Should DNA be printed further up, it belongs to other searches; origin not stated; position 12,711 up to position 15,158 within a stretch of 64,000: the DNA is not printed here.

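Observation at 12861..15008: Octaheme c-type cytochrome carrying a T9SS sorting domain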

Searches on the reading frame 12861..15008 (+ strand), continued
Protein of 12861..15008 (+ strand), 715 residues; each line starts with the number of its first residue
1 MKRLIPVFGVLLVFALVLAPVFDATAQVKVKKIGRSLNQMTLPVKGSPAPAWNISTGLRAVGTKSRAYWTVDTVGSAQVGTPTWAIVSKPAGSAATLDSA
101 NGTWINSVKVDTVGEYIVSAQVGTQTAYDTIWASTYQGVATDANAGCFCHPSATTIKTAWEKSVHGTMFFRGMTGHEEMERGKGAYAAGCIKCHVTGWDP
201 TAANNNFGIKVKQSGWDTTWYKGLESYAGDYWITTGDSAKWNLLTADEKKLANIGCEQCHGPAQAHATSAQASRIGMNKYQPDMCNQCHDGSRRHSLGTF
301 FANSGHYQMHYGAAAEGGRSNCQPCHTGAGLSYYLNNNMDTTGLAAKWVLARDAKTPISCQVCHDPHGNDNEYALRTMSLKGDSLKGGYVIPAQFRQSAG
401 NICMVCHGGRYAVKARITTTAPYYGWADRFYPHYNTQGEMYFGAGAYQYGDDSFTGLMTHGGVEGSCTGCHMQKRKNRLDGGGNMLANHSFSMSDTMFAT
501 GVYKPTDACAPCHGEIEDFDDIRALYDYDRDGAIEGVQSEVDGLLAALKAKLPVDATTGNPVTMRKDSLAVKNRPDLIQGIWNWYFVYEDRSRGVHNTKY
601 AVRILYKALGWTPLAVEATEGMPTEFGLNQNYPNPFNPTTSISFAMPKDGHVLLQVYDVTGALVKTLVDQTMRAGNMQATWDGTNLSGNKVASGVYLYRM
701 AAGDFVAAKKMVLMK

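Call 7: search_solved_structures(query=window:12861-15005:+, max_evalue=1, show_alignments=2)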
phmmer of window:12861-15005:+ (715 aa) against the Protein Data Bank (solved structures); distinct sequences matched with E-value up to 1: 9.
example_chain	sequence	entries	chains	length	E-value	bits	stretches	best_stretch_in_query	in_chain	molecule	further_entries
3c12_A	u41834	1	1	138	0.00013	23.3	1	647-710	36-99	Flagellar protein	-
6i5b_A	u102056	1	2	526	0.00055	21.2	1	202-290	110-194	Uncharacterized protein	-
6za2_A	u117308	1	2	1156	0.00084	20.6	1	593-702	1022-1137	Por secretion system protein porU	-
3osv_A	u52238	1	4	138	0.039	15.1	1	643-699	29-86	Flagellar basal-body rod modification protein FlgD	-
7eh9_A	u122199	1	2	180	0.075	14.2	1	643-702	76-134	Basal-body rod modification protein FlgD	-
3sxq_A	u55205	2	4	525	0.082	14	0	350-370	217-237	Eight-heme nitrite reductase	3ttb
7bhq_A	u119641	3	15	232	0.12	13.6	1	643-702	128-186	Basal-body rod modification protein FlgD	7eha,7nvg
4zzf_A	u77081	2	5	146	0.25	12.4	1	650-699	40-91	Flagellar basal body rod modification protein | Basal-body rod modification protein FlgD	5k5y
4zzk_A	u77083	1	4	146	0.25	12.4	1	650-699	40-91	Basal-body rod modification protein FlgD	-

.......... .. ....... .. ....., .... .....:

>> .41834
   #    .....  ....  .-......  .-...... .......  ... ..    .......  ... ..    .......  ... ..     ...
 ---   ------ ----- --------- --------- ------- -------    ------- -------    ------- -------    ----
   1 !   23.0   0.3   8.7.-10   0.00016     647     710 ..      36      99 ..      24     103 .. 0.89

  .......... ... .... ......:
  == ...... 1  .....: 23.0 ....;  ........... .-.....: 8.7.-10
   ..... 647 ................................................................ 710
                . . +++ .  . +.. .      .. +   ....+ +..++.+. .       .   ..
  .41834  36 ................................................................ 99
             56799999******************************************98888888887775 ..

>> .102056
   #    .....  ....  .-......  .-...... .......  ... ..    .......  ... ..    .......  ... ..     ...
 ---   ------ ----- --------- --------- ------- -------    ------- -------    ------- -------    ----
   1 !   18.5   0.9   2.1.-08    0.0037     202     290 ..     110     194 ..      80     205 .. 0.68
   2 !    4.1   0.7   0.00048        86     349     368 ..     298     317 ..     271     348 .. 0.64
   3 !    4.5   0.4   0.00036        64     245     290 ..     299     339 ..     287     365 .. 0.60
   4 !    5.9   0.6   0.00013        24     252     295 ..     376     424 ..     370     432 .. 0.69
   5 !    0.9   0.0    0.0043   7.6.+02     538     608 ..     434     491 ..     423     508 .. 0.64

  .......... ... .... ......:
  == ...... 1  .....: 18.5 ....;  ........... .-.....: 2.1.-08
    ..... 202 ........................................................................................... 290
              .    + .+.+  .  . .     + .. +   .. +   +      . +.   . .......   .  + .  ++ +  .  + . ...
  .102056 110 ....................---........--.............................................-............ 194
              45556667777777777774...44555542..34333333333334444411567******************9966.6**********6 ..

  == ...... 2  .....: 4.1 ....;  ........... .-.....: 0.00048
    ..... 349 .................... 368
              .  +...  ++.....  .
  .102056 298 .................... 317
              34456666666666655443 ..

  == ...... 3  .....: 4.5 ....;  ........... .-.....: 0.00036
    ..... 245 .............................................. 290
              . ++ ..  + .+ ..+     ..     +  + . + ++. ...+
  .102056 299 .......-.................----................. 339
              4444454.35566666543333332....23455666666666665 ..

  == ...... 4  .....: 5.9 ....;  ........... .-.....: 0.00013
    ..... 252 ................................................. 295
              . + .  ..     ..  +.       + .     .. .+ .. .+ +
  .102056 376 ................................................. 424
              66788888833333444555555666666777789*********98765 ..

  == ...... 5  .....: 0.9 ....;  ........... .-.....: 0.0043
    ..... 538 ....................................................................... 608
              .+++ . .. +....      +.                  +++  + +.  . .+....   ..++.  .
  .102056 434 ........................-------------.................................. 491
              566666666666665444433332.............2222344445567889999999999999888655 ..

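Call 20: find_related_loci(query=A1, collection=genome_contigs, flank=10000)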
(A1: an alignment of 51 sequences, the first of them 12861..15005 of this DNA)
Query A1 (715 aa) in genome_contigs; peptide patterns used: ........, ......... (x = any residue, [..] = any of these).
600 stretches matched a pattern (row limit reached: there are more); 580 encode a relative of the query (tblastn E <= 1e-3); the best 80 are kept; 80 distinct loci.
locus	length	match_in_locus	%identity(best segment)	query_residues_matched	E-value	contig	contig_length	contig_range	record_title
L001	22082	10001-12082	43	1-715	1e-128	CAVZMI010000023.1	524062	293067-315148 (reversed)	MAG: Ignavibacteriota bacterium isolate MFD04408.bin.2.180 genome assembly, contig: contig_67294, whole genome shotgun s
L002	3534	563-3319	28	1-715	4e-57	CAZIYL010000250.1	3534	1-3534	MAG TPA_asm: uncultured Deferribacteres bacterium isolate binchicken_co164_28 genome assembly, contig: NODE_17348_length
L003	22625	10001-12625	30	55-715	2e-53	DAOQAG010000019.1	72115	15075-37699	MAG TPA_asm: bacterium isolate AMR_MDS_1268 NODE_238_length_72115_cov_9.429142, whole genome shotgun sequence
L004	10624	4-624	44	508-715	1e-47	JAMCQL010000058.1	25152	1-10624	MAG: Bacteroidetes bacterium isolate FK_Sedi_A_Bin.46 NODE_4178_length_25152_cov_321.872, whole genome shotgun sequence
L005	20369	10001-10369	48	592-715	2e-29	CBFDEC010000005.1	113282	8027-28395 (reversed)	MAG TPA_asm: uncultured bacterium isolate SRR26215678_metabat2_26 genome assembly, contig: ERZ25073496.59, whole genome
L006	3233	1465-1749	56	621-715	1e-28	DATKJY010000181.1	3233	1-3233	MAG TPA_asm: Candidatus Acidoferrum sp. isolate SMAG_U14643 k141_1098694, whole genome shotgun sequence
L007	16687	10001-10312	52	612-715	5e-28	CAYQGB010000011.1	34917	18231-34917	MAG TPA_asm: uncultured Calditrichaceae bacterium isolate SRP162660_co2_186 genome assembly, contig: NODE_222_length_349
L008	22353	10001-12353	56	620-715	2e-27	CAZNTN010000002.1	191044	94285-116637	MAG TPA_asm: uncultured Melioribacter sp. isolate binchicken_co266_264 genome assembly, contig: NODE_154_length_191044_c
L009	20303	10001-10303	51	615-715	3e-27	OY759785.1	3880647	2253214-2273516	MAG: Ignavibacteriaceae bacterium isolate e3da2468-0b18-4b5b-bfd4-73ebec91e4fc genome assembly, chromosome: 1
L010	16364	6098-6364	50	622-715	9e-27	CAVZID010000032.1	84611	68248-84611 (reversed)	MAG: uncultured Bacteroidetes bacterium isolate MFD02416.bin.2.172 genome assembly, contig: contig_60909, whole genome s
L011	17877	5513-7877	42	570-715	2e-26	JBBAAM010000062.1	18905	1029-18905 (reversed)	MAG: Melioribacteraceae bacterium isolate SO_2017_GW3_42 scaffold_1617_c1_OW296A_2017, whole genome shotgun sequence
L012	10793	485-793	47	613-715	3e-26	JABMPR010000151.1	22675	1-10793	MAG: bacterium isolate bin.398 k141_3142005, whole genome shotgun sequence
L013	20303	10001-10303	49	615-715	2e-26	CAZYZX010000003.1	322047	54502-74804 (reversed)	MAG TPA_asm: uncultured Melioribacteraceae bacterium isolate binchicken_co135_200 genome assembly, contig: NODE_47_lengt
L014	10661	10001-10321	44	609-715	5e-26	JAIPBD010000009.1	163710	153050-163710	MAG: Melioribacteraceae bacterium isolate Tobar13m-G18 Tobar13m-C124, whole genome shotgun sequence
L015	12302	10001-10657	35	508-715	4e-26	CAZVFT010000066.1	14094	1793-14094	MAG TPA_asm: uncultured bacterium isolate SRP077602_co10_428 genome assembly, contig: NODE_13010_length_14094_cov_29.110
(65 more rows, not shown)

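Call 22: find_encoding_contigs(protein=P0001, flank=10000, max_places=3)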
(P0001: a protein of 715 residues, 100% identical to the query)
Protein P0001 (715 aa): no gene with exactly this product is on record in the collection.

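Call 23: find_encoding_contigs(protein=P0002, flank=10000, max_places=2)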
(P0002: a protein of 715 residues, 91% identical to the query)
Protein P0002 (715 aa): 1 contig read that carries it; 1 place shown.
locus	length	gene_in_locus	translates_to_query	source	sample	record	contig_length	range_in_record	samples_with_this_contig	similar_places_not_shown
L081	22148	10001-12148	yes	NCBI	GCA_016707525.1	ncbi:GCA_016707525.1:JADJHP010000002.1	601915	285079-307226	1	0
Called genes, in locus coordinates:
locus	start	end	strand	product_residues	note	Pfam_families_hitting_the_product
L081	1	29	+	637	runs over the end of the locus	PF08331:QueG_DUF1730, PF00037:Fer4 (faint), PF13484:Fer4_16, PF01266:DAO (faint), PF01946:Thi4 (faint), PF07992:Pyr_redox_2, PF13738:Pyr_redox_3, PF00070:Pyr_redox, +1 more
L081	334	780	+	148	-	PF00011:HSP20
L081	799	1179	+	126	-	PF00011:HSP20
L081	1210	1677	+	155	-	PF00011:HSP20, PF17886:ArsA_HSP20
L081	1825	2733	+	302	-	PF00574:CLP_protease (faint), PF01343:Peptidase_S49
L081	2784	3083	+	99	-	PF00216:Bac_DNA_binding, PF18291:HU-HIG (weak)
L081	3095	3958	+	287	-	PF12773:DZR (weak), PF13240:Zn_Ribbon_1 (faint), PF13248:Zn_ribbon_3 (faint), PF07719:TPR_2 (faint), PF13431:TPR_17 (faint), PF13432:TPR_16 (faint), PF14561:TPR_20 (faint), PF14559:TPR_19 (weak), +2 more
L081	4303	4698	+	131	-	-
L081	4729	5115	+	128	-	PF06103:DUF948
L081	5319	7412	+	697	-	PF00009:GTP_EFTU, PF22042:EF-G_D2, PF03144:GTP_EFTU_D2 (weak), PF14492:EFG_III, PF03764:EFG_IV, PF00679:EFG_C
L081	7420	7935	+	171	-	PF11969:DcpS_C (weak), PF01230:HIT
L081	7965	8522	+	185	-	PF07638:Sigma70_ECF (weak), PF04542:Sigma70_r2, PF08281:Sigma70_r4_2, PF04545:Sigma70_r4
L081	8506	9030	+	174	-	-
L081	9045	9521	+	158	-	-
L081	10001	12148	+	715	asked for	PF14522:Cytochrome_C7 (faint), PF14537:Cytochrom_c3_2 (faint), PF09699:Paired_CXXCH_1 (faint), PF22113:Mtrc-MtrF_II-IV_dom (weak), PF13860:FlgD_ig, PF18962:Por_Secre_tail (weak)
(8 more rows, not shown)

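Call 24: find_encoding_contigs(protein=P0012, flank=10000, max_places=2)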
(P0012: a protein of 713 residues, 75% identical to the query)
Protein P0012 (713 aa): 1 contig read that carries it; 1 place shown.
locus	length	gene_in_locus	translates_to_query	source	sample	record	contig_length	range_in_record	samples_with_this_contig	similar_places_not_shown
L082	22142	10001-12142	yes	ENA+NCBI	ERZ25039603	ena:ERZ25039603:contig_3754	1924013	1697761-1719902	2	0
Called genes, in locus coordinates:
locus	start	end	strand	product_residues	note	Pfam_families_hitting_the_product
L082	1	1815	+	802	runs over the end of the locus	PF02190:LON_substr_bdg, PF00004:AAA, PF07728:AAA_5, PF22667:Lon_lid, PF05362:Lon_C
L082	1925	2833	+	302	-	PF01343:Peptidase_S49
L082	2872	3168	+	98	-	PF00216:Bac_DNA_binding, PF18291:HU-HIG (weak)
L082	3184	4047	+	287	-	PF12773:DZR (weak), PF13240:Zn_Ribbon_1 (faint), PF13428:TPR_14 (faint), PF13371:TPR_9 (faint), PF14559:TPR_19 (faint), PF14561:TPR_20 (faint), PF13431:TPR_17 (faint), PF13432:TPR_16 (weak), +2 more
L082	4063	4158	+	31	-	-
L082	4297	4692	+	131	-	PF12732:YtxH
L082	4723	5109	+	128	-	PF06103:DUF948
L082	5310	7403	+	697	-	PF00009:GTP_EFTU, PF22042:EF-G_D2, PF03144:GTP_EFTU_D2, PF14492:EFG_III, PF03764:EFG_IV, PF00679:EFG_C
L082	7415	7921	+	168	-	PF01230:HIT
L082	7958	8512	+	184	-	PF07638:Sigma70_ECF (faint), PF04542:Sigma70_r2, PF08281:Sigma70_r4_2, PF04545:Sigma70_r4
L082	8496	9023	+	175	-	-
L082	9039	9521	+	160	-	-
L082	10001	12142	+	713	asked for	PF22113:Mtrc-MtrF_II-IV_dom (faint), PF02335:Cytochrom_C552 (faint), PF09699:Paired_CXXCH_1 (faint), PF14537:Cytochrom_c3_2 (faint), PF14522:Cytochrome_C7 (weak), PF13860:FlgD_ig, PF18962:Por_Secre_tail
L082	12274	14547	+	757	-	-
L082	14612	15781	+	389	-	PF00266:Aminotran_5, PF01212:Beta_elim_lyase (weak), PF01041:DegT_DnrJ_EryC1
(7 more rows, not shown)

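Call 25: find_encoding_contigs(protein=P0040, flank=8000, max_places=1)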
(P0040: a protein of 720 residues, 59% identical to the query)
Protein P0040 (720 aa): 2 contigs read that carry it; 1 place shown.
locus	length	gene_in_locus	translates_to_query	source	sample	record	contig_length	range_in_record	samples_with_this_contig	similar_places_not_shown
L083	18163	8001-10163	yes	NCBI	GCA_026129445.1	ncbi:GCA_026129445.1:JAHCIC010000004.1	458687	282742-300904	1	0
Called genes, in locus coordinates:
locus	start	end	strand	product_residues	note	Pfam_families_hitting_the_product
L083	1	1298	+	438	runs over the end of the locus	PF05222:AlaDh_PNT_N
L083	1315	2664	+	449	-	PF03435:Sacchrp_dh_NADP, PF16653:Sacchrp_dh_C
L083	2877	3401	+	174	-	-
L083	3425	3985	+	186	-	-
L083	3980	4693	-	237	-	-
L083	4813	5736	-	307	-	PF00056:Ldh_1_N, PF02866:Ldh_1_C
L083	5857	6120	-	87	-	PF01016:Ribosomal_L27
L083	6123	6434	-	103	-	PF00829:Ribosomal_L21p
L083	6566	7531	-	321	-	PF14378:PAP2_3, PF01569:PAP2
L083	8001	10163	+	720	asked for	PF14522:Cytochrome_C7 (faint), PF02335:Cytochrom_C552 (faint), PF13860:FlgD_ig, PF18962:Por_Secre_tail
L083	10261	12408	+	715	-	PF13860:FlgD_ig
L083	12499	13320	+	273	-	PF11306:DUF3108 (weak)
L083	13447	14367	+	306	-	PF01569:PAP2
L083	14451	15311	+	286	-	PF01569:PAP2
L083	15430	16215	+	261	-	-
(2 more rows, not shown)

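Call 26: find_encoding_contigs(protein=P0068, flank=8000, max_places=1)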
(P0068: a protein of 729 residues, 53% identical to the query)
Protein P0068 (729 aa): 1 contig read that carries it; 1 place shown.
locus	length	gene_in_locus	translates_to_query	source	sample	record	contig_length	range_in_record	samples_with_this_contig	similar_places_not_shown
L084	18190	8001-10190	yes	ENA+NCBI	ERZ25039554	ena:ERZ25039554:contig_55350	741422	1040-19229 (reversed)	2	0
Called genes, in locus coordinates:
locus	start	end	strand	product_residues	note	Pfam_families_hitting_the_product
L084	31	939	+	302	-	PF01343:Peptidase_S49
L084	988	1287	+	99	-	PF00216:Bac_DNA_binding, PF18291:HU-HIG (weak)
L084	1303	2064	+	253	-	PF14561:TPR_20 (faint), PF13414:TPR_11 (faint), PF13428:TPR_14 (faint), PF13431:TPR_17 (faint), PF14559:TPR_19 (faint), PF07719:TPR_2 (faint), PF13424:TPR_12 (faint), PF13432:TPR_16 (weak), +1 more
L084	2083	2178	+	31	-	-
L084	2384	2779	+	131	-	PF12732:YtxH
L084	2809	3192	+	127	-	PF06103:DUF948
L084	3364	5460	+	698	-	PF00009:GTP_EFTU, PF22042:EF-G_D2, PF03144:GTP_EFTU_D2, PF14492:EFG_III, PF03764:EFG_IV, PF00679:EFG_C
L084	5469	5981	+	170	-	PF01230:HIT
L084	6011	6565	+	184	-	PF04542:Sigma70_r2, PF08281:Sigma70_r4_2, PF04545:Sigma70_r4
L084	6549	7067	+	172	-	-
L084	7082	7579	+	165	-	-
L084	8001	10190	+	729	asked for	PF14522:Cytochrome_C7 (faint), PF14537:Cytochrom_c3_2 (faint), PF09699:Paired_CXXCH_1 (faint), PF13860:FlgD_ig, PF18962:Por_Secre_tail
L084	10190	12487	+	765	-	PF18962:Por_Secre_tail (weak)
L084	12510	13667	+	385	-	PF00266:Aminotran_5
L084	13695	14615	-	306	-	PF02541:Ppx-GppA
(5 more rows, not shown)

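Call 27: find_encoding_contigs(protein=P0120, flank=8000, max_places=1)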
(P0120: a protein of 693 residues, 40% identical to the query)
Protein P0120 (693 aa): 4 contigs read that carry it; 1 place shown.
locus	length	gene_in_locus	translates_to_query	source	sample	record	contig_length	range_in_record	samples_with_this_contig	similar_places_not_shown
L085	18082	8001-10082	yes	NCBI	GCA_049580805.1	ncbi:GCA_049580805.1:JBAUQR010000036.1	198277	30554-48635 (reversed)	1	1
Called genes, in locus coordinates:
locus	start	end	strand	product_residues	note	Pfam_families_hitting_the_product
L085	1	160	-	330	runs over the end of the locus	PF04389:Peptidase_M28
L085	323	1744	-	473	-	PF02113:Peptidase_S13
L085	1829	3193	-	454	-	PF01026:TatD_DNase, PF04055:Radical_SAM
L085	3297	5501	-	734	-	PF13620:CarboxypepD_reg, PF13715:CarbopepD_reg_2, PF07715:Plug, PF00593:TonB_dep_Rec_b-barrel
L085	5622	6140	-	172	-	-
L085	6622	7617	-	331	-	PF00586:AIRS, PF02769:AIRS_C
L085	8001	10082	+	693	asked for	PF14522:Cytochrome_C7 (faint), PF14537:Cytochrom_c3_2 (faint), PF02335:Cytochrom_C552 (faint), PF09699:Paired_CXXCH_1 (faint), PF13435:Cytochrome_C554 (weak), PF22113:Mtrc-MtrF_II-IV_dom (weak), PF18962:Por_Secre_tail (weak)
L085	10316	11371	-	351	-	PF02811:PHP (weak)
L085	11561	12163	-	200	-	PF23914:TPR_CcmH_CycH (faint), PF13428:TPR_14 (faint), PF13432:TPR_16 (faint), PF14559:TPR_19 (faint), PF13424:TPR_12 (faint), PF07719:TPR_2 (faint), PF13174:TPR_6 (faint), PF00515:TPR_1 (faint)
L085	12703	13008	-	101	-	-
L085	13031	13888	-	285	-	PF01678:DAP_epimerase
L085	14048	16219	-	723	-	PF00933:Glyco_hydro_3, PF01915:Glyco_hydro_3_C, PF14310:Fn3-like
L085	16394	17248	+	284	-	-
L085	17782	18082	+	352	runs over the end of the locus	PF02805:Ada_Zn_binding, PF12833:HTH_18, PF01035:DNA_binding_1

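Call 32: predict_structure(alignment_id=A1)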
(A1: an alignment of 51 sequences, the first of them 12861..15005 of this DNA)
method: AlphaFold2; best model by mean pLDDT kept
length: 715 residues; sequences in the alignment: 51
mean_pLDDT: 85.7   pTM: 0.78
mean pLDDT of the five models: 85.7, 84.7, 84.5, 81.7, 74.3
residues with pLDDT >= 90: 306; 70-90: 352; 50-70: 50; < 50: 7
segments of 3 or more residues with pLDDT < 50: 20-25
pLDDT, mean of each block of 10 residues (from residue 1): 69 65 61 88 73 87 93 80 94 87 84 96 92 93 68 85 91 93 91 91 93 94 91 95 94 90 91 87 88 82 82 67 84 91 87 87 86 90 89 92 88 88 91 86 91 86 87 77 73 74 81 86 86 90 97 95 93 95 95 92 91 70 82 59 85 89 85 83 78 87 87 75
secondary structure, 60 per line:
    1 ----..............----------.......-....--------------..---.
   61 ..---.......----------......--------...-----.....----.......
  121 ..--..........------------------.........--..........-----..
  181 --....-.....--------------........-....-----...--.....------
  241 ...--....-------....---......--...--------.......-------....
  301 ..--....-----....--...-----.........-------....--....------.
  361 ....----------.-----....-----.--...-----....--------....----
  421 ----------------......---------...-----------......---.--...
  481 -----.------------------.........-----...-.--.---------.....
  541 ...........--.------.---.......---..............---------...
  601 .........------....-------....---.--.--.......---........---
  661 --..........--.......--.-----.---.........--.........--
elements in order (helices of 4 or more, strands of 3 or more residues): H5-18 E29-35 H37-40 E60-62 E66-72 E83-88 E97-99 E105-109 E114-122 E125-134 H153-161 H164-173 E183-186 H188-192 H207-214 H216-219 E225-227 E230-234 H246-249 H257-260 H264-269 H283-289 H297-302 H305-308 H314-317 H328-336 H344-347 H350-353 H360-363 H401-404 H413-416 H437-442 H466-471 H505-513 H537-551 H565-571 H575-588 H598-609 E616-619 E627-630 E640-646 E650-657 E663-672 E675-681 E694-702 E705-713
